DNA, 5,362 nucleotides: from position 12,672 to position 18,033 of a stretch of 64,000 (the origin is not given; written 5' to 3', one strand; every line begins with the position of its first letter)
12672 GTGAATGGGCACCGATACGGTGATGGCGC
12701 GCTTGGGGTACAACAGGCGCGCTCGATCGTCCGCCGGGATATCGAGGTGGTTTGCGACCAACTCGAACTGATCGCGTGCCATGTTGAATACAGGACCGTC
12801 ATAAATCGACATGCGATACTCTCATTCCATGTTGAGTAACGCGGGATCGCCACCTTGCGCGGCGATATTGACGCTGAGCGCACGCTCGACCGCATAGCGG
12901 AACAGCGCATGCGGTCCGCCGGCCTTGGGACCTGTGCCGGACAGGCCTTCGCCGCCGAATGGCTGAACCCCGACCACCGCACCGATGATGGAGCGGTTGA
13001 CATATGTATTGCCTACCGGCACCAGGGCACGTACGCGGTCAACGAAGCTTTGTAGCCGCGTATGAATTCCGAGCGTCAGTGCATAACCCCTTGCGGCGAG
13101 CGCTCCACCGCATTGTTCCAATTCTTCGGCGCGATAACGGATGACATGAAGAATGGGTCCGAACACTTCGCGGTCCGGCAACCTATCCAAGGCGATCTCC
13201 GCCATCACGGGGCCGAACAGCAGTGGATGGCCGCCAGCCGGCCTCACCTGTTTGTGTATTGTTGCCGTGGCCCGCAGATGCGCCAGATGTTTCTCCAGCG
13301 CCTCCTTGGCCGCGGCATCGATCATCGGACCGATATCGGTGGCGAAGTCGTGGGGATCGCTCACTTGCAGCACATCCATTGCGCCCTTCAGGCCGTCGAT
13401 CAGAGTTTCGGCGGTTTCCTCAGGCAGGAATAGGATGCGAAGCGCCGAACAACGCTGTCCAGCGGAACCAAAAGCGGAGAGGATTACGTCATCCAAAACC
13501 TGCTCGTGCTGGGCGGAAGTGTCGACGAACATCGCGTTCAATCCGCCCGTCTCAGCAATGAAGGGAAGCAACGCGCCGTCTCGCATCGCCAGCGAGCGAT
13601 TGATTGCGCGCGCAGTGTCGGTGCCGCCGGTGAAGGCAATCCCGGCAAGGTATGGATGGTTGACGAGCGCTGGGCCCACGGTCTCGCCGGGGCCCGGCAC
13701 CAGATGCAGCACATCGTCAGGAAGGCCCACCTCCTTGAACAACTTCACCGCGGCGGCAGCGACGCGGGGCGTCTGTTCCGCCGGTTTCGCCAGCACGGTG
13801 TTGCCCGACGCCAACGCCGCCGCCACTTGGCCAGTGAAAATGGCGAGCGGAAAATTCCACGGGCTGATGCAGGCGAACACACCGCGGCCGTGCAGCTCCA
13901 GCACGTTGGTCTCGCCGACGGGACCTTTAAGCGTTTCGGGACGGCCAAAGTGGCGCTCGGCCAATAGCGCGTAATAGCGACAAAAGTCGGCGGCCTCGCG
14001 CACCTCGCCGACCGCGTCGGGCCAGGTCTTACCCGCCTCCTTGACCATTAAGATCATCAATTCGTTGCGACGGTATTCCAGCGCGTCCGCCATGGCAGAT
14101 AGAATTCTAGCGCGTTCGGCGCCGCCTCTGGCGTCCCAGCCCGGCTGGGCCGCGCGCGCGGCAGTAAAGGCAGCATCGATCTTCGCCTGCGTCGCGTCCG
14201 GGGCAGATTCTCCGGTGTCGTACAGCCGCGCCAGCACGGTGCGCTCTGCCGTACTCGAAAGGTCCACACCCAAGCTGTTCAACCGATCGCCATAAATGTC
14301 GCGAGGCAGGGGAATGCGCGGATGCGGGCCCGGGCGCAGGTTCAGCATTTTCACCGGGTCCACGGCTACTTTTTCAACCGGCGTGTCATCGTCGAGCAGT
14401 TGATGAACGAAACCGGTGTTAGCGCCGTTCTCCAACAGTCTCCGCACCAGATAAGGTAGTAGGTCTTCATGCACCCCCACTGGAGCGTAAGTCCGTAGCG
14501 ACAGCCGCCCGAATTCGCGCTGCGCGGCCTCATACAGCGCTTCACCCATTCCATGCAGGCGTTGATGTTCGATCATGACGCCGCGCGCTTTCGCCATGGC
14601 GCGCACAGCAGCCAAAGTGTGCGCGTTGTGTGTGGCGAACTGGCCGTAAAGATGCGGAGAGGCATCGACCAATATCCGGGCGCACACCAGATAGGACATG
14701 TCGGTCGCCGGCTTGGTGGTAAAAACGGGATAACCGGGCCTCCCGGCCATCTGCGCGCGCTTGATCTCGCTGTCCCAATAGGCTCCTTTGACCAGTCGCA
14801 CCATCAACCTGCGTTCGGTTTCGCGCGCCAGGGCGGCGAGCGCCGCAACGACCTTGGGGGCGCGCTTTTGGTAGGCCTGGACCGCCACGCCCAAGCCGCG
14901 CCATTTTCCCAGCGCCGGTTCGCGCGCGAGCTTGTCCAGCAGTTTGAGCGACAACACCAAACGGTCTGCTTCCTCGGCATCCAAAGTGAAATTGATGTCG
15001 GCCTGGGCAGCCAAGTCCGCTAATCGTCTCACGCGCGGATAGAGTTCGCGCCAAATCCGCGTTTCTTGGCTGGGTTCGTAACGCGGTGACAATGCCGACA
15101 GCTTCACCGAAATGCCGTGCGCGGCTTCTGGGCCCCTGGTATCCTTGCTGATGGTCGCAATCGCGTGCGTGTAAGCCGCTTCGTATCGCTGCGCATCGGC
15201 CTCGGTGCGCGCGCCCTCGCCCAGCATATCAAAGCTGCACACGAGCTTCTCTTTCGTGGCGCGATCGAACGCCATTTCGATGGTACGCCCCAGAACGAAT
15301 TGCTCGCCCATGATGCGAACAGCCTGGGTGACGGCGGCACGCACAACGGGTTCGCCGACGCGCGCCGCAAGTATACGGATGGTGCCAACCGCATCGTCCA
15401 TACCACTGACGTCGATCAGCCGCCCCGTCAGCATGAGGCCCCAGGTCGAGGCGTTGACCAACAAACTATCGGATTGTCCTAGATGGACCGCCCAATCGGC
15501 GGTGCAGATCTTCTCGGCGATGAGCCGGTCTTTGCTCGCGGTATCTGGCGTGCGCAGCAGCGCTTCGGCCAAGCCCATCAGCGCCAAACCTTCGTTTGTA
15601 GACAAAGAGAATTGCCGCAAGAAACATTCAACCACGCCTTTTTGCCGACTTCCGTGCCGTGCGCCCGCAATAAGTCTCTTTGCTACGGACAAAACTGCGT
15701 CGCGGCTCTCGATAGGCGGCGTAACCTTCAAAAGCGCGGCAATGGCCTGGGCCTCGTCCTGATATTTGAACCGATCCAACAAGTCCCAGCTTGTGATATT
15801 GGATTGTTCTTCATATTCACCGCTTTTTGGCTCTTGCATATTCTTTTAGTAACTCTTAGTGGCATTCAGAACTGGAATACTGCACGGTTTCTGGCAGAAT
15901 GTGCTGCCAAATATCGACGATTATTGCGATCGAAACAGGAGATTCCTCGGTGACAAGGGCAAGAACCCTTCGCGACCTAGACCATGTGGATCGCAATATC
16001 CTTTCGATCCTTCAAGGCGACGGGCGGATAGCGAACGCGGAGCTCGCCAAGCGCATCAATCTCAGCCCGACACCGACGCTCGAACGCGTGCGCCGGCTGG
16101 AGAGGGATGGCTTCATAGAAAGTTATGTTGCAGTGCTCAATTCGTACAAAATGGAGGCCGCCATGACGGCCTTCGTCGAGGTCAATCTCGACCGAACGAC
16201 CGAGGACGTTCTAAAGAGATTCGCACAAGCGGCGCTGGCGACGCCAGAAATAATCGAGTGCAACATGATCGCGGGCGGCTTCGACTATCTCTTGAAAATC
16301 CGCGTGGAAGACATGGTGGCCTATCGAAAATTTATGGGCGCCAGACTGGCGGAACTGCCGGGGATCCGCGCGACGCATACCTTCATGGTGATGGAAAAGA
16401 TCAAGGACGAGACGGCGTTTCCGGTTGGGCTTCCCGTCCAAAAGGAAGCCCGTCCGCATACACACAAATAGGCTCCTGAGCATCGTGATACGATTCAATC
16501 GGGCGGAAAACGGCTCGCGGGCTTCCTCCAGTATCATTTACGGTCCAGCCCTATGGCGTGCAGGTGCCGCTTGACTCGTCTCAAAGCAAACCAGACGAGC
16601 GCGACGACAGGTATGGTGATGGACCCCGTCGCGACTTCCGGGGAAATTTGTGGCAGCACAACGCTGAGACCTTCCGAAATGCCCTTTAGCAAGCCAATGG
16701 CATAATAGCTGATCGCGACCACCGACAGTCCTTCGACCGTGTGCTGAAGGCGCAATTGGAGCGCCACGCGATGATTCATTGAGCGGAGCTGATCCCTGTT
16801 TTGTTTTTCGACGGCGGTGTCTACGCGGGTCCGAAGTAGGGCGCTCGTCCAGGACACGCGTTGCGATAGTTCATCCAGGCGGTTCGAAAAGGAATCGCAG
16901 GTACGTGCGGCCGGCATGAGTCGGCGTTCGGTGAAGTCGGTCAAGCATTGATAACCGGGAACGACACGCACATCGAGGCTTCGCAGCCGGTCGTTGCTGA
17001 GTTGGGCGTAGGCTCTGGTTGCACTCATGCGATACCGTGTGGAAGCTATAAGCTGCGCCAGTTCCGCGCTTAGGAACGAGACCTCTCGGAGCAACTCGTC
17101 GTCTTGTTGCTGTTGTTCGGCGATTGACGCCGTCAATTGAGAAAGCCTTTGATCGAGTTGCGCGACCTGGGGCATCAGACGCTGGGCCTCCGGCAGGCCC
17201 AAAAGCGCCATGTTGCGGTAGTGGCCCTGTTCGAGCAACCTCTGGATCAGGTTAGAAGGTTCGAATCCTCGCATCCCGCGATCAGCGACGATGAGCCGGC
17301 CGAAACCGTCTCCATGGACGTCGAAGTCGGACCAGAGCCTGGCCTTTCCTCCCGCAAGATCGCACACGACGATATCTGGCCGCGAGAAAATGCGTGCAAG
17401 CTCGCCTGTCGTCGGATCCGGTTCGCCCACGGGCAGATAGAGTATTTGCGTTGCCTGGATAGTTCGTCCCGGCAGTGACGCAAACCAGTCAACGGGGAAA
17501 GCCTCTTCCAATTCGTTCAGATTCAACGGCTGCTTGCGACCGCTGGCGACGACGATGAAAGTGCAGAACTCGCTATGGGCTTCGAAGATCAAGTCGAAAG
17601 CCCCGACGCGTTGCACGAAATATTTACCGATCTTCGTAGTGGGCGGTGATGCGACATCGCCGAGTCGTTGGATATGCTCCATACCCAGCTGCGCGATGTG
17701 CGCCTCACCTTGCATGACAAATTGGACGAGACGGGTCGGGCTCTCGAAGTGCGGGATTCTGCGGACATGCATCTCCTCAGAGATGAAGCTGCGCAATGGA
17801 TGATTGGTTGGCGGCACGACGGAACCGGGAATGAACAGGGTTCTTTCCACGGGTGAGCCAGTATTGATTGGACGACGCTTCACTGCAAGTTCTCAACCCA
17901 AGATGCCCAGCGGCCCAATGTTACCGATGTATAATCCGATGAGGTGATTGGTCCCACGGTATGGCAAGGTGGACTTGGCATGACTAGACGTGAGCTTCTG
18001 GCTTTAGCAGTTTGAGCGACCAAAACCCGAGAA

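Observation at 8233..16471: Proline-catabolic operon reads straight into traR: a possible opine-like, nutrient-gated switch for ICE conjugation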

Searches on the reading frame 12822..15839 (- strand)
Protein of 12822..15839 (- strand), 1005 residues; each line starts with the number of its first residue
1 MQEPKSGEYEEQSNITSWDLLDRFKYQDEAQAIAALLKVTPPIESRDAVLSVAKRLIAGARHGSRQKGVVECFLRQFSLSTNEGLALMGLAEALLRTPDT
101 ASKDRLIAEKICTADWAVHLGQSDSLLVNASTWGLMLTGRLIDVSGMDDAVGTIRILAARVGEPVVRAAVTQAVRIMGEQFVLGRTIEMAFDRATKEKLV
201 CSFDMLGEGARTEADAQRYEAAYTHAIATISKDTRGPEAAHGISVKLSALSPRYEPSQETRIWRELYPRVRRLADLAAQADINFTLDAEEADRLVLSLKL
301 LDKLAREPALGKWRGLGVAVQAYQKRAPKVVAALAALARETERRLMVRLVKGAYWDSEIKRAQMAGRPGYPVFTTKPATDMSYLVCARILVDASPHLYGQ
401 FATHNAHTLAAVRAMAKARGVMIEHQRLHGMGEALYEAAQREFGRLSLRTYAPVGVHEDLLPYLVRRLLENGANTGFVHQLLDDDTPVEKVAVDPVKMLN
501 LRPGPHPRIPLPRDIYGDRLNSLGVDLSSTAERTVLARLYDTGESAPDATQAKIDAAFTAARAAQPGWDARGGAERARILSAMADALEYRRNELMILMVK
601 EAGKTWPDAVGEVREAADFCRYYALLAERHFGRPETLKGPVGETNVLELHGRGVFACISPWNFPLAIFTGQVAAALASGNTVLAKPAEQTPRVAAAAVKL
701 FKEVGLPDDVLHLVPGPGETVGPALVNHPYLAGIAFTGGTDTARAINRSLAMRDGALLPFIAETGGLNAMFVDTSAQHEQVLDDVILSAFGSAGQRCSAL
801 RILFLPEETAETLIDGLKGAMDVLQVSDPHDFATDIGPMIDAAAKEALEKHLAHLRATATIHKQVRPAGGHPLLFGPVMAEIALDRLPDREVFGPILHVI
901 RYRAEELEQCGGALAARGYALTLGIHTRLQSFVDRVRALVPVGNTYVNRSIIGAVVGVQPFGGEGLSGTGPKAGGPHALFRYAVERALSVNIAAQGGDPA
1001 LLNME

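Call 3: search_protein_families(library=pfam, proteins=[window:12822-15839:-])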
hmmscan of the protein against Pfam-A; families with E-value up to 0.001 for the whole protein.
window:12822-15839:- (1005 aa): 3 families
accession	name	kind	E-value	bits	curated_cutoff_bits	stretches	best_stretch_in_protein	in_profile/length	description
PF00171.27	Aldedh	-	9.9e-100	334.7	23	1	545-983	22-456/461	Aldehyde dehydrogenase family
PF01619.24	Pro_dh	-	2.4e-93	313.1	27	1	192-480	6-278/278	Proline dehydrogenase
PF14850.11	Pro_dh-DNA_bdg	-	2.2e-39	134.9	27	1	70-181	2-112/112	DNA-binding domain of Proline dehydrogenase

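Call 4: search_protein_families(library=ncbifam, proteins=[window:12822-15839:-])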
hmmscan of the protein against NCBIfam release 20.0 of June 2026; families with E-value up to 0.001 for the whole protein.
window:12822-15839:- (1005 aa): 43 families (the best 25 are shown)
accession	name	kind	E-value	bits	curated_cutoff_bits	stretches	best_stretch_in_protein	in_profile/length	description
NF008869.0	PRK11904.1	equivalog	0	1352.6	747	2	9-538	5-542/1042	bifunctional proline dehydrogenase/L-glutamate gamma-semialdehyde dehydrogenase PutA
NF008772.0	PRK11809.1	equivalog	0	1067.4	1750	2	29-531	103-628/1318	trifunctional transcriptional regulator/proline dehydrogenase/L-glutamate gamma-semialdehyde dehydrogenase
TIGR01238.1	D1pyr5carbox3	equivalog_domain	1.3e-160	535.3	485.2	1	548-983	70-496/500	L-glutamate gamma-semialdehyde dehydrogenase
TIGR01237.1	D1pyr5carbox2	equivalog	2.1e-89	300.7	659.65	1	548-989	65-508/511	L-glutamate gamma-semialdehyde dehydrogenase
NF002852.0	PRK03137.1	subfamily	4.9e-89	299.4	648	1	546-989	67-511/514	L-glutamate gamma-semialdehyde dehydrogenase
NF006916.0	PRK09407.1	equivalog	4.3e-71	240.1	521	1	545-990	49-492/526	succinic semialdehyde dehydrogenase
NF006992.0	PRK09457.1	subfamily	1.7e-65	221.5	514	1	547-969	32-450/487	succinylglutamate-semialdehyde dehydrogenase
TIGR02299.1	HpaE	equivalog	3.5e-59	200.7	638.35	1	549-991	35-477/488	5-carboxymethyl-2-hydroxymuconate semialdehyde dehydrogenase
TIGR03240.1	arg_catab_astD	equivalog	5.4e-59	200.2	579.3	1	546-969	29-448/484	succinylglutamate-semialdehyde dehydrogenase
NF010000.0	PRK13473.1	subfamily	1.3e-57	195.5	615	1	545-970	32-453/475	aminobutyraldehyde dehydrogenase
TIGR01236.1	D1pyr5carbox1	equivalog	2.1e-57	194.9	613.6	1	548-988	65-517/533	L-glutamate gamma-semialdehyde dehydrogenase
TIGR01804.1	BADH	equivalog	2.2e-57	194.6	668.6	1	548-974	31-456/467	betaine-aldehyde dehydrogenase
NF052305.1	DioxValDhHalo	equivalog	6.6e-55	186.9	750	1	547-966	38-456/483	2,5-dioxovalerate dehydrogenase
TIGR01780.1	SSADH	subfamily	4.8e-54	183.9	646.35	1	546-973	13-436/448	succinate-semialdehyde dehydrogenase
NF009725.0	PRK13252.1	equivalog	1.9e-53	181.6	593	1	548-993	40-482/488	betaine-aldehyde dehydrogenase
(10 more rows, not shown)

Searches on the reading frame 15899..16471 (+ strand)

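Call 3: search_protein_families(library=pfam, proteins=[window:15899-16471:+])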
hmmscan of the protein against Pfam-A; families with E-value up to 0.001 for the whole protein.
window:15899-16471:+ (190 aa): 4 families
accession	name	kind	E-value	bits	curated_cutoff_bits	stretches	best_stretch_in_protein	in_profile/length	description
PF01037.27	AsnC_trans_reg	-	2.3e-20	72.7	25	1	93-166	1-72/73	Lrp/AsnC ligand binding domain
PF13412.12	HTH_24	-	2.3e-18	65.9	21.9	1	27-74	1-48/48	Winged helix-turn-helix DNA-binding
PF13404.12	HTH_AsnC-type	-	7.2e-16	58.2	27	1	27-68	1-42/42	AsnC-type helix-turn-helix domain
PF01047.28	MarR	-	1.4e-05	25.3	24.6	1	34-75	8-49/59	MarR family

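Call 4: search_protein_families(library=ncbifam, proteins=[window:15899-16471:+])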
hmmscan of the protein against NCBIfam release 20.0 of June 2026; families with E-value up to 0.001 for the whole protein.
window:15899-16471:+ (190 aa): 8 families
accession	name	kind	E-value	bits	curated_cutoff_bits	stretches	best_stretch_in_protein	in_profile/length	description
NF008370.0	PRK11169.1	equivalog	8.9e-55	184.8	233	1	20-172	5-157/164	leucine-responsive transcriptional regulator Lrp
NF053758.1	ChrTpTrnRegChrS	equivalog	4.2e-16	59.1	250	1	25-170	10-152/158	chromate efflux transcriptional regulator ChrS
NF008384.0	PRK11179.1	equivalog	3.3e-13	49.7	227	1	26-166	6-144/153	transcriptional regulator AsnC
NF040947.1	trans_reg_LysM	equivalog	6.2e-10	39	180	1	27-167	1-135/136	HTH-type transcriptional regulator LysM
NF041395.1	TranRegLrpA1_Halo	equivalog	2.5e-09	37.3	250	1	30-169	6-142/142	HTH-type transcriptional regulator LrpA1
NF040820.1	trans_reg_LrpA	equivalog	4.8e-08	33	250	1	27-169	2-141/141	HTH-type transcriptional regulator LrpA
NF041396.1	TranRegLrp_Halo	equivalog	8.8e-08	32.2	190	1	28-175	4-147/149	HTH-type transcriptional regulator Lrp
TIGR01884.1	cas_HTH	subfamily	0.00029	20.3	60.2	1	24-77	137-190/202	CRISPR-associated CARF protein Csa3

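Call 85: search_protein_families(library=pfam, proteins=[window:15950-16471:+], max_evalue=0.01)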
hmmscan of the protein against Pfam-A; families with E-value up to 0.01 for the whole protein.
window:15950-16471:+ (173 aa): 7 families
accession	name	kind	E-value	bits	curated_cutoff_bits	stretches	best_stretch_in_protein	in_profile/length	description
PF01037.27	AsnC_trans_reg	-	2.3e-20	72.7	25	1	76-149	1-72/73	Lrp/AsnC ligand binding domain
PF13412.12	HTH_24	-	1.9e-18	66.2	21.9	1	10-57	1-48/48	Winged helix-turn-helix DNA-binding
PF13404.12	HTH_AsnC-type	-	6.1e-16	58.4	27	1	10-51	1-42/42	AsnC-type helix-turn-helix domain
PF01047.28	MarR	-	1.3e-05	25.4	24.6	1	17-58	8-49/59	MarR family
PF22451.2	NirdL-like_HTH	-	0.00095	19.1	27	0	30-56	20-46/47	Siroheme decarboxylase NirDL-like HTH domain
PF01325.25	Fe_dep_repress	-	0.0016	19.1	26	1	15-57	11-53/60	Iron dependent repressor, N-terminal DNA binding domain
PF03791.18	KNOX2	-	0.0062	16.5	27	0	51-69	7-25/48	KNOX2 domain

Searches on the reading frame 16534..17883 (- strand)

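Call 3: search_protein_families(library=pfam, proteins=[window:16534-17883:-])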
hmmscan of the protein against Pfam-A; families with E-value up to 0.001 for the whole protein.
window:16534-17883:- (449 aa): 1 family
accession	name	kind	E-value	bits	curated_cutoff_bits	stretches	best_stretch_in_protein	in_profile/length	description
PF11902.13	DUF3422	-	1.6e-130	436.4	25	1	27-441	2-418/418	Protein of unknown function (DUF3422)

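Call 4: search_protein_families(library=ncbifam, proteins=[window:16534-17883:-])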
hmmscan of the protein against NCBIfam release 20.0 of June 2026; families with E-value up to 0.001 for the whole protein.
window:16534-17883:- (449 aa): 0 families
